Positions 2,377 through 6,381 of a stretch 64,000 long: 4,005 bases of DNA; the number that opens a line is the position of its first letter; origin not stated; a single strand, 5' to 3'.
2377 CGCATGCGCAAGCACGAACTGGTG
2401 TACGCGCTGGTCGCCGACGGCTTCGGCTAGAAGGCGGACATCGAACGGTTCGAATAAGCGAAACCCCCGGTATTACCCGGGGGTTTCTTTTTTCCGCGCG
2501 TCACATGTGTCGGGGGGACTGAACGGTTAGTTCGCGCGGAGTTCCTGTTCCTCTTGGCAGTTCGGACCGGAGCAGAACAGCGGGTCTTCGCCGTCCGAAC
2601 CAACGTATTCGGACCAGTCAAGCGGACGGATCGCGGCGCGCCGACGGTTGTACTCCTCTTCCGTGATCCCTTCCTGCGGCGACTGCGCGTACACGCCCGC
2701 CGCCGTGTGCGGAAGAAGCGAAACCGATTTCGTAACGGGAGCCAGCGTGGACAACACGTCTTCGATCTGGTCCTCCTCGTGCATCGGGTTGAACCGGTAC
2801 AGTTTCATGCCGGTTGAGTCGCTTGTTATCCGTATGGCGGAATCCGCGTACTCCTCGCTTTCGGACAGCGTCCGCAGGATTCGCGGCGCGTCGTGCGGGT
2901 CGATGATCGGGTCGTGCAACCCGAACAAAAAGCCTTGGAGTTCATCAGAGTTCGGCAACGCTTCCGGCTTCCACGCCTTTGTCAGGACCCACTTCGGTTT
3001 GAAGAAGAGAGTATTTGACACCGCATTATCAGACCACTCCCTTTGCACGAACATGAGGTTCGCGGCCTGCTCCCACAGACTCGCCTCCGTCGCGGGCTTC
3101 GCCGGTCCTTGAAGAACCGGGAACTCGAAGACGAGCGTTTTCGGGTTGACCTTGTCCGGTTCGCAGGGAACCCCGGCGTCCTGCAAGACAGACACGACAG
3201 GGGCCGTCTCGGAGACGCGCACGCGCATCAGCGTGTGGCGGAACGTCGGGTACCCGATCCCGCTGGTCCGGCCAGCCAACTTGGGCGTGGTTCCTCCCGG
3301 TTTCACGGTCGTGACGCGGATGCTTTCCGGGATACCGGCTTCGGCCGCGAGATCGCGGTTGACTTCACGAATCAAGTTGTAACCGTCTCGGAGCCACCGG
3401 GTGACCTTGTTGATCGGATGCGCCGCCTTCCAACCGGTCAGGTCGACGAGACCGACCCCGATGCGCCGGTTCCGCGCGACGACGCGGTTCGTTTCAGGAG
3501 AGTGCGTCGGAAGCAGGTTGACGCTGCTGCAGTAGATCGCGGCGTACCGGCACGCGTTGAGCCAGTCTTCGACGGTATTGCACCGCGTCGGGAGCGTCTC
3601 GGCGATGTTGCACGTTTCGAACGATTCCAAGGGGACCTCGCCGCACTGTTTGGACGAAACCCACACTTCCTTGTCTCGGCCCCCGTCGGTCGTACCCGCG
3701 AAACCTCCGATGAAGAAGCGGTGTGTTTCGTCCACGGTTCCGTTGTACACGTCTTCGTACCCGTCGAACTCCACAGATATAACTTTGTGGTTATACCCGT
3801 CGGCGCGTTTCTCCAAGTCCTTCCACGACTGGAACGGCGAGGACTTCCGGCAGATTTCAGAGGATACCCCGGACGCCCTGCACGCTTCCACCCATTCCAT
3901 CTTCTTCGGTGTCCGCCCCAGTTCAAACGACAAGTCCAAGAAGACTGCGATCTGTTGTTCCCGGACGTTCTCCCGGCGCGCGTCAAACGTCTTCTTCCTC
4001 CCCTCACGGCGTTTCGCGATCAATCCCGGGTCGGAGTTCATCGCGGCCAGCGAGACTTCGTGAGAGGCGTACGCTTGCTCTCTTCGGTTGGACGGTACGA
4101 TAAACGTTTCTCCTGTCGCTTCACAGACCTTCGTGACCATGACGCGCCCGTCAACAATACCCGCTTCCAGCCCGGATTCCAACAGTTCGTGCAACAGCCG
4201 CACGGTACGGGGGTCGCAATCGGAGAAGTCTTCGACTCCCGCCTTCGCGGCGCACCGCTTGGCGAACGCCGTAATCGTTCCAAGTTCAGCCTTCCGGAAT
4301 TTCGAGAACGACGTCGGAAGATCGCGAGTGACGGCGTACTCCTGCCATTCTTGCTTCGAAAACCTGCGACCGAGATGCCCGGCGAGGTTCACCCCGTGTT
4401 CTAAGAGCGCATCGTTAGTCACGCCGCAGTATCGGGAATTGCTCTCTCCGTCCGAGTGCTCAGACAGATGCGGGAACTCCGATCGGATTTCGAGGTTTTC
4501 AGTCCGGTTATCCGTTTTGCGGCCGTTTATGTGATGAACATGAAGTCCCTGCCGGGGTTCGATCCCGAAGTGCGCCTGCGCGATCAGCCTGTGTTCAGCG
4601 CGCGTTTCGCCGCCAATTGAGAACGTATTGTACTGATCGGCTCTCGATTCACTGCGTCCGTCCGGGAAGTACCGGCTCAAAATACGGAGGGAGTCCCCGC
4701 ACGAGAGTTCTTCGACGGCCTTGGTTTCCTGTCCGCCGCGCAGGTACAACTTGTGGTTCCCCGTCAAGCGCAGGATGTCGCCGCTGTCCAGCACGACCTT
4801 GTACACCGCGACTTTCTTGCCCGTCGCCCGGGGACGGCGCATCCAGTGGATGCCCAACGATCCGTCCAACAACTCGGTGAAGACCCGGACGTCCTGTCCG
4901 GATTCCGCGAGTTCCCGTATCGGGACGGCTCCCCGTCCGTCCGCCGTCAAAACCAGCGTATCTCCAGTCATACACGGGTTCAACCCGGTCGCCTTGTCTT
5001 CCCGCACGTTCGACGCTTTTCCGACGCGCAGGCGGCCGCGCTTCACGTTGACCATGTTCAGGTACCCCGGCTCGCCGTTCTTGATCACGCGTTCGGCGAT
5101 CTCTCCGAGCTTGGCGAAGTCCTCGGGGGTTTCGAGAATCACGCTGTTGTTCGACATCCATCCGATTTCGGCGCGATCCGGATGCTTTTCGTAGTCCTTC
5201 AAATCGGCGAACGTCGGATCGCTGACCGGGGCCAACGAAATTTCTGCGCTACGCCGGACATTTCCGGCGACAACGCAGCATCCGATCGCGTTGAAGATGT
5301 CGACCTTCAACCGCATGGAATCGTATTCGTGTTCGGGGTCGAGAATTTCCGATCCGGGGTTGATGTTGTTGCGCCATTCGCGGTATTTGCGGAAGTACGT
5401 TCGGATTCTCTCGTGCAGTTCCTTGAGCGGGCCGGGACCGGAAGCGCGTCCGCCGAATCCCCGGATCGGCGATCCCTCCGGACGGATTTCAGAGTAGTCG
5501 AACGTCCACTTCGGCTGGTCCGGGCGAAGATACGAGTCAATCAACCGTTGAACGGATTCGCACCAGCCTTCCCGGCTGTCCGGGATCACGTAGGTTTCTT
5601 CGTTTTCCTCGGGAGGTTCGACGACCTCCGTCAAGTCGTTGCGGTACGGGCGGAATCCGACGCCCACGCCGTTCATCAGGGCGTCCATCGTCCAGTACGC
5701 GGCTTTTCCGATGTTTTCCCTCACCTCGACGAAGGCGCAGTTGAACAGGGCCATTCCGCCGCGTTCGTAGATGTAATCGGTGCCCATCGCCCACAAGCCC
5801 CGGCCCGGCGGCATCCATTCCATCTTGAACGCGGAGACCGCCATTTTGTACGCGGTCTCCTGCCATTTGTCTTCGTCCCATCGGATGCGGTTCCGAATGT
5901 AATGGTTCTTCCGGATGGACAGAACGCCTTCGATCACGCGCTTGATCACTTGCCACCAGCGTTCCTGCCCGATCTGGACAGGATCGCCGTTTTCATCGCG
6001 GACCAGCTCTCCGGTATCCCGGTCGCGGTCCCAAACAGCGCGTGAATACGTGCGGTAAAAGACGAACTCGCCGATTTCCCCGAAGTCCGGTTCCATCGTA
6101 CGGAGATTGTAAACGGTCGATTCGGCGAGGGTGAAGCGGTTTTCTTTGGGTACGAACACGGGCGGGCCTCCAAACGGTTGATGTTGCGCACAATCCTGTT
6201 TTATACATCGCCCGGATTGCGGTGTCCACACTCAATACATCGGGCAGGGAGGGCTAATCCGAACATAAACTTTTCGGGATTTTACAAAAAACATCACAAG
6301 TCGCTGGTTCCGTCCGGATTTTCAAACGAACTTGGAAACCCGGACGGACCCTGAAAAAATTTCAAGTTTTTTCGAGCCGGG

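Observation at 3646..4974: HNH-type intein splitting the NPCGE catalytic motif of class II RNR and apparently ending in Gln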

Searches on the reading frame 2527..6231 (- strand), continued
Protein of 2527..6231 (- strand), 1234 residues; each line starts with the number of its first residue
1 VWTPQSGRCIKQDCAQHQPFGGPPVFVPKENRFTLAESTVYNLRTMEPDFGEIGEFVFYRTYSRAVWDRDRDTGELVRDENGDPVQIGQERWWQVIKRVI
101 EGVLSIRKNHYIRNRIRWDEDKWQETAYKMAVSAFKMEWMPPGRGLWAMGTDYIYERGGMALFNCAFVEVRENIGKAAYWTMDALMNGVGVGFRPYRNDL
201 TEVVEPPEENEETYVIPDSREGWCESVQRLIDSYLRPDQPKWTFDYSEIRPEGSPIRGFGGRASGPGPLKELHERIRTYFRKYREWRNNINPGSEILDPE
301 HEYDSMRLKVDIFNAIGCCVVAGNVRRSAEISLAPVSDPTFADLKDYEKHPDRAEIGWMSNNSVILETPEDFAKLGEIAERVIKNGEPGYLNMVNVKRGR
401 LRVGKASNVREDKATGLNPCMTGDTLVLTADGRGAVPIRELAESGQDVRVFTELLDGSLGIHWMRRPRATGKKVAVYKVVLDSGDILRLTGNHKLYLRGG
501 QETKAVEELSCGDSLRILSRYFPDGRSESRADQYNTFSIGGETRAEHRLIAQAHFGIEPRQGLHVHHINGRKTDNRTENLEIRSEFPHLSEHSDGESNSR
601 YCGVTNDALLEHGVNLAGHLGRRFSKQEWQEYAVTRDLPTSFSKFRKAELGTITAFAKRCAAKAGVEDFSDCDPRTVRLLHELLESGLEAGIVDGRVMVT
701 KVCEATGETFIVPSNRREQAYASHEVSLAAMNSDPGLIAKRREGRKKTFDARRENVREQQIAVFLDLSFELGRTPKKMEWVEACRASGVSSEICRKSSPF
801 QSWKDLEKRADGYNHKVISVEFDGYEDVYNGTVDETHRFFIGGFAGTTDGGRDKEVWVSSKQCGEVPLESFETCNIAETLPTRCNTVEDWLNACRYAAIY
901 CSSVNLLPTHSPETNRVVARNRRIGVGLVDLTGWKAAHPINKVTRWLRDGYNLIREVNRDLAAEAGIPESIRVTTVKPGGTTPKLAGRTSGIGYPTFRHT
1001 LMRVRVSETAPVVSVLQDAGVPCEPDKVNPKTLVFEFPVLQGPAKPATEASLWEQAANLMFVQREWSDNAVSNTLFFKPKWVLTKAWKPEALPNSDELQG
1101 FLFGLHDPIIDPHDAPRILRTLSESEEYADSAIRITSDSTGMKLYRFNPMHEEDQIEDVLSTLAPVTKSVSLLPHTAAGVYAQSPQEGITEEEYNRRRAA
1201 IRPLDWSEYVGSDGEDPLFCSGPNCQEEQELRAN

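Call 46: search_protein_families(library=ncbifam, proteins=[window:2527-6231:-], max_evalue=0.01)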
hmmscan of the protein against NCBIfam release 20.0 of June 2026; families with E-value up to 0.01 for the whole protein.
window:2527-6231:- (1234 aa): 5 families
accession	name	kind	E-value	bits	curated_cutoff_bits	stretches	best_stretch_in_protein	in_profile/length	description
TIGR02505.1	RTPR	equivalog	4.6e-69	233.4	340.05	3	208-420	171-377/724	ribonucleoside-triphosphate reductase, adenosylcobalamin-dependent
NF052663.1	RtcB_rel_intein2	exception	1.3e-11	44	1050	1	420-840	78-301/626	intein-containing RctB family protein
TIGR01445.1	intein_Nterm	domain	3.4e-09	37.6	24.5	1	420-496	1-82/83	intein N-terminal splicing region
TIGR02504.1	NrdJ_Z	equivalog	8.6e-09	34.5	399.95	0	244-266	113-135/606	adenosylcobalamin-dependent ribonucleoside-diphosphate reductase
NF005852.0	PRK07773.1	equivalog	1.1e-08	33.9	780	1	420-524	398-498/886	replicative DNA helicase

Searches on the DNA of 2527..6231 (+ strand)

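Call 5: search_dna_similar(query=window:2527-6231:+, collection=phages, mode=near, max_rows=15)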
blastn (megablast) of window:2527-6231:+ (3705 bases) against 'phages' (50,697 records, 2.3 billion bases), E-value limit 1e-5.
No match.

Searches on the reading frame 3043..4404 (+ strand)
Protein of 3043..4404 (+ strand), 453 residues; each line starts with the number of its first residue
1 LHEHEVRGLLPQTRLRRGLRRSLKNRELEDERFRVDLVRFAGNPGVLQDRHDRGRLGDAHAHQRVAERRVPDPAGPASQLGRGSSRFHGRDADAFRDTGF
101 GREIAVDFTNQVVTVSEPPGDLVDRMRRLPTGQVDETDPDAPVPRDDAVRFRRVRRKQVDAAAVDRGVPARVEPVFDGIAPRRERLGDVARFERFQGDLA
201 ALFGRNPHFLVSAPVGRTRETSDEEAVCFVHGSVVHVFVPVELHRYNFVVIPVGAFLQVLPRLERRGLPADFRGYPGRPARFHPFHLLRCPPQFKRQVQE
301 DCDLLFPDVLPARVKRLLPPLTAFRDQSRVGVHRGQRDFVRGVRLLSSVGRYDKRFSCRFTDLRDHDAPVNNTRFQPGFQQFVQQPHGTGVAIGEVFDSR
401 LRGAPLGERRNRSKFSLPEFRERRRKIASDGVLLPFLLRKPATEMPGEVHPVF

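Call 61: search_protein_families(library=pfam, proteins=[window:3043-4404:+], max_evalue=0.1)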
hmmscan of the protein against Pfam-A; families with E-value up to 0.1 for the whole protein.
window:3043-4404:+ (453 aa): 0 families
